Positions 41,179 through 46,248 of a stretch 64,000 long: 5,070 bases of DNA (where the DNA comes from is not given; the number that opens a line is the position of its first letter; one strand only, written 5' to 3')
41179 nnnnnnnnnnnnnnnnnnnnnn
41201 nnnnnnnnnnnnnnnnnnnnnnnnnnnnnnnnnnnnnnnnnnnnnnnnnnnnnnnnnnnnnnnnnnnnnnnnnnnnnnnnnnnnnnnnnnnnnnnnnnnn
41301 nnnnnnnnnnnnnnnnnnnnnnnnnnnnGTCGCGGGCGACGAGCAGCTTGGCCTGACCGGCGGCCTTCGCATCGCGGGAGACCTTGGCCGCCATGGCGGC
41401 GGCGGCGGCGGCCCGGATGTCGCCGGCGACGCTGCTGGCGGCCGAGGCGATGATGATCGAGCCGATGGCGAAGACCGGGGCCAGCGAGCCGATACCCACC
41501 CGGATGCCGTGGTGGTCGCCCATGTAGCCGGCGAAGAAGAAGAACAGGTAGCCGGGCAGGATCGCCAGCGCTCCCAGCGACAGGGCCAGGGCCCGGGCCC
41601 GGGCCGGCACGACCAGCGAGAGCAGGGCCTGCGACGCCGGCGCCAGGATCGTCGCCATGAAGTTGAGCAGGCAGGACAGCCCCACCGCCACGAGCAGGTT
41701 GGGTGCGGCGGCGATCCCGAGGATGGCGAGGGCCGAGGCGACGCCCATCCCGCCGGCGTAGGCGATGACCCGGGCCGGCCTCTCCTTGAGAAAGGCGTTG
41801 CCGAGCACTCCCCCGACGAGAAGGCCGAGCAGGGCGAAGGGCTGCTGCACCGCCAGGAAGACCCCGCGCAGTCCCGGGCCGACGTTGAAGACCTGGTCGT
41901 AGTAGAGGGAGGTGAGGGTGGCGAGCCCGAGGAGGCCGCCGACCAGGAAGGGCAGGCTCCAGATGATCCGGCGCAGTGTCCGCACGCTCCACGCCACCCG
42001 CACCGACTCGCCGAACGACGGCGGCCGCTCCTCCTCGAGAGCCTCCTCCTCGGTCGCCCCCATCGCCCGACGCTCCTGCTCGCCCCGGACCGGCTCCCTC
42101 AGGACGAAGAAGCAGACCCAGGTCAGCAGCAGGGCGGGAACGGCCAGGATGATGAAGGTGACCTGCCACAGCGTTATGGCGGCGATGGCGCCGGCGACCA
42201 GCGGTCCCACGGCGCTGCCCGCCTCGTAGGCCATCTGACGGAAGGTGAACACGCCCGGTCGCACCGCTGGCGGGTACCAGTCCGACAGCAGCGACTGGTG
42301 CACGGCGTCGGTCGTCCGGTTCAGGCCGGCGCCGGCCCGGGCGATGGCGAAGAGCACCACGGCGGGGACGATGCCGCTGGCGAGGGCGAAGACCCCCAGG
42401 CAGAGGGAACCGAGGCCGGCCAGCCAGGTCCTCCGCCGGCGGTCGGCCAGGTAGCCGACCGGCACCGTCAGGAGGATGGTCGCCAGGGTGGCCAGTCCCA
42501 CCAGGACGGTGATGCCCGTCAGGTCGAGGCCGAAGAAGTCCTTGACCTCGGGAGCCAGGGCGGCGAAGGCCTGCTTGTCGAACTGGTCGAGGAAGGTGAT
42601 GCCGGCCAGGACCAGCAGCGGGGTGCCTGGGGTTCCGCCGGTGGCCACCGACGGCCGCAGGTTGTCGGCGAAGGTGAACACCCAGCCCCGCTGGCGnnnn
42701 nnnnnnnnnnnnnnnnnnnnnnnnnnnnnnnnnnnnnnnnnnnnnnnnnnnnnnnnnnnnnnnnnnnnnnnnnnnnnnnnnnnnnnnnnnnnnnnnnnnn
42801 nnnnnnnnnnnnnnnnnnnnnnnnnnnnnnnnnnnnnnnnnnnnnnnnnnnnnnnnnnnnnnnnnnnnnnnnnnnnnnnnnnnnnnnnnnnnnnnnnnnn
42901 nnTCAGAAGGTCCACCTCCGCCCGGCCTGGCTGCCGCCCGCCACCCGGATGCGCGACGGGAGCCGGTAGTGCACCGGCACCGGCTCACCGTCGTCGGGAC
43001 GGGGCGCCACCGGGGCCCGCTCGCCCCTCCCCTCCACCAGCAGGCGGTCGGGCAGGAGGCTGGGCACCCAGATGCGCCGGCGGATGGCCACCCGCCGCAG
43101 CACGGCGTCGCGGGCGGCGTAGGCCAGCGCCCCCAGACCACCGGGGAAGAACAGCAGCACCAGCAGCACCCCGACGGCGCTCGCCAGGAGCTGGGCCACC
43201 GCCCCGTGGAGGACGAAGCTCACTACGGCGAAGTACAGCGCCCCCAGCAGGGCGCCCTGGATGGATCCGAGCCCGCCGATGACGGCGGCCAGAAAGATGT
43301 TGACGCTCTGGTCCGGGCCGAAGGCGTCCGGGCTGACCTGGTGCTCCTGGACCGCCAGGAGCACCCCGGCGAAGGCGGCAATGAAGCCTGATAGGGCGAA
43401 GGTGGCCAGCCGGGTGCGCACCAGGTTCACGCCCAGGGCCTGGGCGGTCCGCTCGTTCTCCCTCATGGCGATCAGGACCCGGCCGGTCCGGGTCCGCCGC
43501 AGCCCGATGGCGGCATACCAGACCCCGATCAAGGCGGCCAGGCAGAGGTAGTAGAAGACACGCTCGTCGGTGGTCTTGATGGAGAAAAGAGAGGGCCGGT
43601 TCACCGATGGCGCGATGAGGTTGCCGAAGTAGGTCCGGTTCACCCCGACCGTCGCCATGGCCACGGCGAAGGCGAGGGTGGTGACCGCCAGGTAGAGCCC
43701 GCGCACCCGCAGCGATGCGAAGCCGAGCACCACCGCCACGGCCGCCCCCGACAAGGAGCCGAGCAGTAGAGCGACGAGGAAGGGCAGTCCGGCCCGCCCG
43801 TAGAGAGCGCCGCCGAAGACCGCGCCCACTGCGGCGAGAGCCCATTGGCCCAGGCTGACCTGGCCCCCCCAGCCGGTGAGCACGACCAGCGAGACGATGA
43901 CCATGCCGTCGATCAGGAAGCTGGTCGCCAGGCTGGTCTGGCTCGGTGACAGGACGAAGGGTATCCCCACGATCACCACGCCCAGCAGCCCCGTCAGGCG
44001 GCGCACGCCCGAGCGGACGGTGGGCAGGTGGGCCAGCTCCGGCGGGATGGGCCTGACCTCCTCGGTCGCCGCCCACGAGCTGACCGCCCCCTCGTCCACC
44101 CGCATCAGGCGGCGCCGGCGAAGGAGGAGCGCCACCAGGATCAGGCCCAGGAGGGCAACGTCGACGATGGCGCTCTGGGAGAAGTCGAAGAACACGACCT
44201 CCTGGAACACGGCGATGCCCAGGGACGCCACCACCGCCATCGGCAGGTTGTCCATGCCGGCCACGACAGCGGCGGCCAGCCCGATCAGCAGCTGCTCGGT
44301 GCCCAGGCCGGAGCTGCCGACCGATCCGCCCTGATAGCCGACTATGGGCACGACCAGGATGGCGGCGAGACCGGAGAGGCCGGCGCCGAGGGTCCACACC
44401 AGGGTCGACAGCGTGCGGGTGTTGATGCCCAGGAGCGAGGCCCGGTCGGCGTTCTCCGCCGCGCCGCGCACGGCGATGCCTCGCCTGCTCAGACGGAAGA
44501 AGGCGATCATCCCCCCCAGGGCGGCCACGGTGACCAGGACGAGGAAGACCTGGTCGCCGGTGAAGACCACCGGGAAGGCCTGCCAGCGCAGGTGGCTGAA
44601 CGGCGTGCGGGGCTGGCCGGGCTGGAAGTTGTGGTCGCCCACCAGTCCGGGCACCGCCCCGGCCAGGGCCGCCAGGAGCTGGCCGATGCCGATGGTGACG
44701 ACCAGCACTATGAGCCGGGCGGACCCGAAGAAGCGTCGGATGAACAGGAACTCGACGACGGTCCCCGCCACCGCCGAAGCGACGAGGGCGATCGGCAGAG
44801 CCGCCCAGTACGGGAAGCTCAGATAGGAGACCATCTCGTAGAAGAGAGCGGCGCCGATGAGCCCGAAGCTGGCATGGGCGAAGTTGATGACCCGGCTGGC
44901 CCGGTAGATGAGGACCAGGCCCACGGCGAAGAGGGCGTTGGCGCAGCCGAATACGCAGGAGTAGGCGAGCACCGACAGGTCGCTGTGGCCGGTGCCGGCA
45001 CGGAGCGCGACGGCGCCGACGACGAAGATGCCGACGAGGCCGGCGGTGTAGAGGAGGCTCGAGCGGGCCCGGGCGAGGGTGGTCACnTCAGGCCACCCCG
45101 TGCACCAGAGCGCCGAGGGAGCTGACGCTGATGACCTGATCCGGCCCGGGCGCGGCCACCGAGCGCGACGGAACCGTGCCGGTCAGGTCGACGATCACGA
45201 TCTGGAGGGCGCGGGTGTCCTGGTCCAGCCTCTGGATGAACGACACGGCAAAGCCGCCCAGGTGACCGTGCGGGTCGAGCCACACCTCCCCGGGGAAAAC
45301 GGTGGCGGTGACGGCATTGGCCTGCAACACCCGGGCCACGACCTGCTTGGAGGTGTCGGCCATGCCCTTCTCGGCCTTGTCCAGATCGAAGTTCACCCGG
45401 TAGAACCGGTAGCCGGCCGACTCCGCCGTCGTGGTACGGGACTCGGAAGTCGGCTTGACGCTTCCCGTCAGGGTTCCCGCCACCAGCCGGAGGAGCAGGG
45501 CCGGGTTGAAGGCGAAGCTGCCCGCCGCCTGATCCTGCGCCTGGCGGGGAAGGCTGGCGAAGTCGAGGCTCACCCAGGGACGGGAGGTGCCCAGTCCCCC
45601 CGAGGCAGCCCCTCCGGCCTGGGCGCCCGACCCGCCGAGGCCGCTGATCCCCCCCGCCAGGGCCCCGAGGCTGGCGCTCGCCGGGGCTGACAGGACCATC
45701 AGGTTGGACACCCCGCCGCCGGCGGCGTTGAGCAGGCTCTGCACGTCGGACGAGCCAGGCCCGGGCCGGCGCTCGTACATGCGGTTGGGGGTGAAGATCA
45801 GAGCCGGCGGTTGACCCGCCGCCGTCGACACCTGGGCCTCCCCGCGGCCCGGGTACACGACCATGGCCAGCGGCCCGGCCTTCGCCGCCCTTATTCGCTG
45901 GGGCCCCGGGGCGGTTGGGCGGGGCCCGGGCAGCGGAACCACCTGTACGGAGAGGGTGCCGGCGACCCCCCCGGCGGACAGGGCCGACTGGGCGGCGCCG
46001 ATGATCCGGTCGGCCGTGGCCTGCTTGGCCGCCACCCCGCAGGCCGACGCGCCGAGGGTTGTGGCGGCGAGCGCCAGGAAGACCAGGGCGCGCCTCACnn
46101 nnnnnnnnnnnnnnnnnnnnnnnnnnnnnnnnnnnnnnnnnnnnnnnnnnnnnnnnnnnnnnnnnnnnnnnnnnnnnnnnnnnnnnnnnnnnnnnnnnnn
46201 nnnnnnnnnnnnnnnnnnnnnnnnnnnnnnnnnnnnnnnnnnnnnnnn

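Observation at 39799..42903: Single polypeptide fusing an MFS transporter domain to both LivF- and LivG-type ABC ATPases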

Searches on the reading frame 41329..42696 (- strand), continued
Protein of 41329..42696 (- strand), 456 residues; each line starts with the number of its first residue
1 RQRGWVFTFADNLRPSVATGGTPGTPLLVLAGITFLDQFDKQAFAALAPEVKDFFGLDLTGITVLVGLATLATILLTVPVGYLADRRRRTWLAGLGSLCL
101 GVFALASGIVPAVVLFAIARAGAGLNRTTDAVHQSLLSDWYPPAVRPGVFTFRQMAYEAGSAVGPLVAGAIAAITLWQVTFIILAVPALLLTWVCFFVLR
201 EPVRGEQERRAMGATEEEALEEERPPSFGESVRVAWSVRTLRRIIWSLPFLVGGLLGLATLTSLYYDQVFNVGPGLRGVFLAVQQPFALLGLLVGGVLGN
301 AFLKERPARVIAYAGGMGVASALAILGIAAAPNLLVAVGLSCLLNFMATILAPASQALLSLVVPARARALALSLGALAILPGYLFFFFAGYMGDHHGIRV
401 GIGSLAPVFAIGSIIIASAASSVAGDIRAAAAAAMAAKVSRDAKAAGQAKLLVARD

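Call 53: search_solved_structures(query=A4, max_evalue=0.001, show_alignments=2)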
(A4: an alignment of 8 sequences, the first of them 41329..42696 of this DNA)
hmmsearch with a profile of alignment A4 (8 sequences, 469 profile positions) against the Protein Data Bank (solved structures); distinct sequences matched with E-value up to 0.001: 71 (the best 60 are shown).
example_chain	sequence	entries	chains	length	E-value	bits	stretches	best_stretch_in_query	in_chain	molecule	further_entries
6e8j_A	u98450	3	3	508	1.6e-27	99.7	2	39-188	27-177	Major facilitator family transporter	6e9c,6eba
9boi_A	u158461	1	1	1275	3.2e-18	69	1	5-224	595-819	mVenus,Maltose/maltodextrin-binding periplasmic protein,Protein spinster homolog 1,Designe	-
8zar_J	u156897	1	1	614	6.4e-12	48.2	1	40-213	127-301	Multidrug export protein EmrB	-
7y58_A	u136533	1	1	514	3e-11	46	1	29-211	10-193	Antiseptic resistance protein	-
8zal_J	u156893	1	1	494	3e-11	46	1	46-213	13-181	Multidrug export protein EmrB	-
29om_A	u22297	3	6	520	3e-11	46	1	29-211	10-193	Antiseptic resistance protein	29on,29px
8ufd_A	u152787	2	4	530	3.6e-11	45.7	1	39-227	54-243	Integral membrane efflux protein EFPA | Efflux pump A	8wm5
9vhd_B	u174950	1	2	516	3.7e-11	45.7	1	40-227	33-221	Putative MFS-type transporter EfpA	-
8x6x_A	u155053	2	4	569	4.2e-11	45.5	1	39-227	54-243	Uncharacterized MFS-type transporter EfpA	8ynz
8ufe_A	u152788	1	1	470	5.2e-11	45.2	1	41-227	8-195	Integral membrane efflux protein EfpA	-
9w1p_A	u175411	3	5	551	9e-11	44.4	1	45-212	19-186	Glucose-6-phosphate exchanger SLC37A4,Soluble cytochrome b562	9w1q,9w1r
9bii_A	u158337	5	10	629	1.5e-10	43.7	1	40-227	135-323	Uncharacterized MFS-type transporter EfpA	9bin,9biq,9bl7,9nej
7d5p_A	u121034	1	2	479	5.3e-10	41.9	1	59-205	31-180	Drug transporter, putative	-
7d5q_A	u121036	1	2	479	5.3e-10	41.9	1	59-205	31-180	Drug transporter, putative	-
28vj_B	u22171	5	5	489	1.1e-09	40.9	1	61-218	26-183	Quinolone resistance protein NorA,Soluble cytochrome b562 | NorA-BRIL(3A) fusion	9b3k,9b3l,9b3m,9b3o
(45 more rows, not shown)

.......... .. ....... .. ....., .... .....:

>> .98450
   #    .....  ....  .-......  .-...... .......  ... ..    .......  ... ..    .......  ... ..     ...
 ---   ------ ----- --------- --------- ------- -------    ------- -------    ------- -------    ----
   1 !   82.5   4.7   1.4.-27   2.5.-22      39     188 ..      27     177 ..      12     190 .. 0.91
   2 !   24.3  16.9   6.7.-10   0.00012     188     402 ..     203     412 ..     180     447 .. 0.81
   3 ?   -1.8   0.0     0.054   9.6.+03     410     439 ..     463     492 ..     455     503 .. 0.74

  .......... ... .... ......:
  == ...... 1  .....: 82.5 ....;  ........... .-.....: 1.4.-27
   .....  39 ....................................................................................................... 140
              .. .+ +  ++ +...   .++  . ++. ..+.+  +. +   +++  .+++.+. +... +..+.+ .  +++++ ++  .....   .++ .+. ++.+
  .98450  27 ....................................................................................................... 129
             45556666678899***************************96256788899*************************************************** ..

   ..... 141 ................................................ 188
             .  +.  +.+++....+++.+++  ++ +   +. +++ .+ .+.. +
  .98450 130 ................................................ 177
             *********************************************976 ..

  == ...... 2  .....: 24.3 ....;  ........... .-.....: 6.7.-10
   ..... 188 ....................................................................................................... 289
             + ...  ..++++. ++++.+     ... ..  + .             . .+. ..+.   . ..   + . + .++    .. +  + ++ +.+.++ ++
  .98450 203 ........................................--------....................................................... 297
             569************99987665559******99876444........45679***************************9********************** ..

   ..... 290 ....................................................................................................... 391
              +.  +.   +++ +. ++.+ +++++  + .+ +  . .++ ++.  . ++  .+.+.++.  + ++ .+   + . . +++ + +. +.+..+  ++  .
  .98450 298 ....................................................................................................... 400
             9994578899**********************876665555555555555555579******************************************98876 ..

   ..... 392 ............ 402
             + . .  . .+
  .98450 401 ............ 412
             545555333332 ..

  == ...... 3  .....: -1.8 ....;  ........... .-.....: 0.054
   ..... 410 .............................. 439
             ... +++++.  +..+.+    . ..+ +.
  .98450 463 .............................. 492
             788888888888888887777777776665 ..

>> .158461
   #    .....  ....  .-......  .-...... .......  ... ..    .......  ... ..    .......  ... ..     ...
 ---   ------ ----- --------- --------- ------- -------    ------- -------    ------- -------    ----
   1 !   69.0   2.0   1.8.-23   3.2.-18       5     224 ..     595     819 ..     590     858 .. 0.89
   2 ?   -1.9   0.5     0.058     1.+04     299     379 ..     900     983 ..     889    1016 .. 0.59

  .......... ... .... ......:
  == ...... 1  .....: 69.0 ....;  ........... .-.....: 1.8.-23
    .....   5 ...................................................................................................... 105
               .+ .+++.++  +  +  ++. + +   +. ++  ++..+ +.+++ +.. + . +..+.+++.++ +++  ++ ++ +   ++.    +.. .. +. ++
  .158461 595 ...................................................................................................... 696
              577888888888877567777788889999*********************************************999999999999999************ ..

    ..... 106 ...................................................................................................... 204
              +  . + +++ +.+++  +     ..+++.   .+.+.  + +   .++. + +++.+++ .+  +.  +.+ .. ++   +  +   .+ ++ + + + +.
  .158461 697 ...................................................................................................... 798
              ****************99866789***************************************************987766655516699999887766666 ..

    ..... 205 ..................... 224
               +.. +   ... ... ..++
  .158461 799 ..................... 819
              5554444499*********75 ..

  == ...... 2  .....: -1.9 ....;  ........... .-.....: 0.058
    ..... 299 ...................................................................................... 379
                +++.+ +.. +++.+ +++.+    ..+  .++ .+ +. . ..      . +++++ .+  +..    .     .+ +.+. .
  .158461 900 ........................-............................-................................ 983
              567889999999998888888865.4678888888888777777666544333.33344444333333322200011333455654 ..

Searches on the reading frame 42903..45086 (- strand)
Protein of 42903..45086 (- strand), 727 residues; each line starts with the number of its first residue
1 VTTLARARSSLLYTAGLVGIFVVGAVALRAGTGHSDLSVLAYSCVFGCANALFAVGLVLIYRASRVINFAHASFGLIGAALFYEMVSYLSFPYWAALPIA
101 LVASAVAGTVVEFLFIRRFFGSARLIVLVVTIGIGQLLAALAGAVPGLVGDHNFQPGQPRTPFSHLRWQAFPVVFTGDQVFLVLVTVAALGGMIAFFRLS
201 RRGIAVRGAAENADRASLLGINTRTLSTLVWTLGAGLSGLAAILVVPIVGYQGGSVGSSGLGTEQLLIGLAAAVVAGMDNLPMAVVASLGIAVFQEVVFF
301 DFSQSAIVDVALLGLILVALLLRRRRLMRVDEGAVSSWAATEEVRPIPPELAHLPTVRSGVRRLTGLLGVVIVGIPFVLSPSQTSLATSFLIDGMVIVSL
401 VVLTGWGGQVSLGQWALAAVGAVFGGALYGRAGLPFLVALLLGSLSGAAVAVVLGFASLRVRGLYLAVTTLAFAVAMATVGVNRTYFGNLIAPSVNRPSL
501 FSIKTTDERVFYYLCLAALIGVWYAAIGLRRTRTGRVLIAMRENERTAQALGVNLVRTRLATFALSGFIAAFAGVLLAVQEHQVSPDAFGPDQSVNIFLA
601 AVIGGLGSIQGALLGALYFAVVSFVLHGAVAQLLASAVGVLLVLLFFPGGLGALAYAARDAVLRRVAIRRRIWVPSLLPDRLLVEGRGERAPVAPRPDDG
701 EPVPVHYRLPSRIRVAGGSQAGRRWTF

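Call 5: search_protein_families(library=pfam, proteins=[window:42903-45086:-], max_evalue=0.01)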
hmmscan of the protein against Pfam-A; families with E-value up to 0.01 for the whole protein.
window:42903-45086:- (727 aa): 1 family
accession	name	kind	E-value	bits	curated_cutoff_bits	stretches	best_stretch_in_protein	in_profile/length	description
PF02653.21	BPD_transp_2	-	3.8e-57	193.9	26.8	2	386-645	5-265/269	Branched-chain amino acid transport system / permease component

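Call 15: search_protein_families(library=ncbifam, proteins=[window:42903-45086:-], max_evalue=0.01)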
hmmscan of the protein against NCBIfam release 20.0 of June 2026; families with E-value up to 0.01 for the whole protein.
window:42903-45086:- (727 aa): 12 families
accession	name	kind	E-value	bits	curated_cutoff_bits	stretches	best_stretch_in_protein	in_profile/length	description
TIGR03409.1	urea_trans_UrtB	equivalog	4.5e-36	125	250.3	2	51-328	15-286/291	urea ABC transporter permease subunit UrtB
TIGR03408.1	urea_trans_UrtC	equivalog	7.7e-25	88.3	296.2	1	436-653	88-312/313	urea ABC transporter permease subunit UrtC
NF008450.0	PRK11301.1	subfamily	1.8e-22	80.4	366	2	506-649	258-403/418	high-affinity branched-chain amino acid ABC transporter permease LivM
TIGR03622.1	urea_t_UrtB_arc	equivalog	2.4e-22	79.6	374.25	2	51-320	15-269/284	urea ABC transporter, permease protein UrtB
NF008011.0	PRK10740.1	equivalog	5.2e-21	75.6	379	2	45-319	17-294/308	high-affinity branched-chain amino acid ABC transporter permease LivH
TIGR03727.1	urea_t_UrtC_arc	equivalog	9.8e-16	57.6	575.55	1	372-651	39-337/369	urea ABC transporter, permease protein UrtC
NF040906.3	GguB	equivalog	1.3e-08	34.5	450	1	514-623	229-341/375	multiple monosaccharide ABC transporter permease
NF007014.0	PRK09478.1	equivalog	1.3e-06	28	386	1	434-626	103-303/336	galactose/methyl galactoside ABC transporter permease MglC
NF008441.0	PRK11285.1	equivalog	1e-05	24.8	378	1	386-630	59-294/333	L-arabinose ABC transporter permease AraH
NF011961.0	PRK15432.1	equivalog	0.00016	21.1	388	1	436-626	92-279/344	autoinducer 2 ABC transporter permease LsrC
NF008630.0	PRK11618.1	equivalog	0.00059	19.1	363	1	390-623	45-280/331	galactofuranose ABC transporter, permease protein YjfF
NF007067.0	PRK09512.1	equivalog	0.0014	17.9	398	1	393-642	61-312/321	ribose ABC transporter permease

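Call 17: search_solved_structures(query=window:42903-45086:-, max_evalue=0.01)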
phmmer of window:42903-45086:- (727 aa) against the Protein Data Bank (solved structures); distinct sequences matched with E-value up to 0.01: 0.

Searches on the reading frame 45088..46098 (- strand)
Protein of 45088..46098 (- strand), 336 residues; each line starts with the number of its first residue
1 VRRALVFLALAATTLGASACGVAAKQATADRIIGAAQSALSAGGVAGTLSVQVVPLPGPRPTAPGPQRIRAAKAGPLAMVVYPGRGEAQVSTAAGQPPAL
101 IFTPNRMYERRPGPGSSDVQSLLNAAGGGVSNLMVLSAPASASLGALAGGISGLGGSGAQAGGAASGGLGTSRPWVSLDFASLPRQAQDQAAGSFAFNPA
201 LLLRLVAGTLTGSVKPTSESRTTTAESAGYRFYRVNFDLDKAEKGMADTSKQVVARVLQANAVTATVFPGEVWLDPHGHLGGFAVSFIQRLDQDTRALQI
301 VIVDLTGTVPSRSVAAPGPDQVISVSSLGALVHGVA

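Call 5: search_protein_families(library=pfam, proteins=[window:45088-46098:-], max_evalue=0.01)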
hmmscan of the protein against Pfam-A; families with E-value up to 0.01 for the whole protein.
window:45088-46098:- (336 aa): 0 families

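Call 15: search_protein_families(library=ncbifam, proteins=[window:45088-46098:-], max_evalue=0.01)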
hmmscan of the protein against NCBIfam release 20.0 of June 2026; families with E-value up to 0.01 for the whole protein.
window:45088-46098:- (336 aa): 0 families
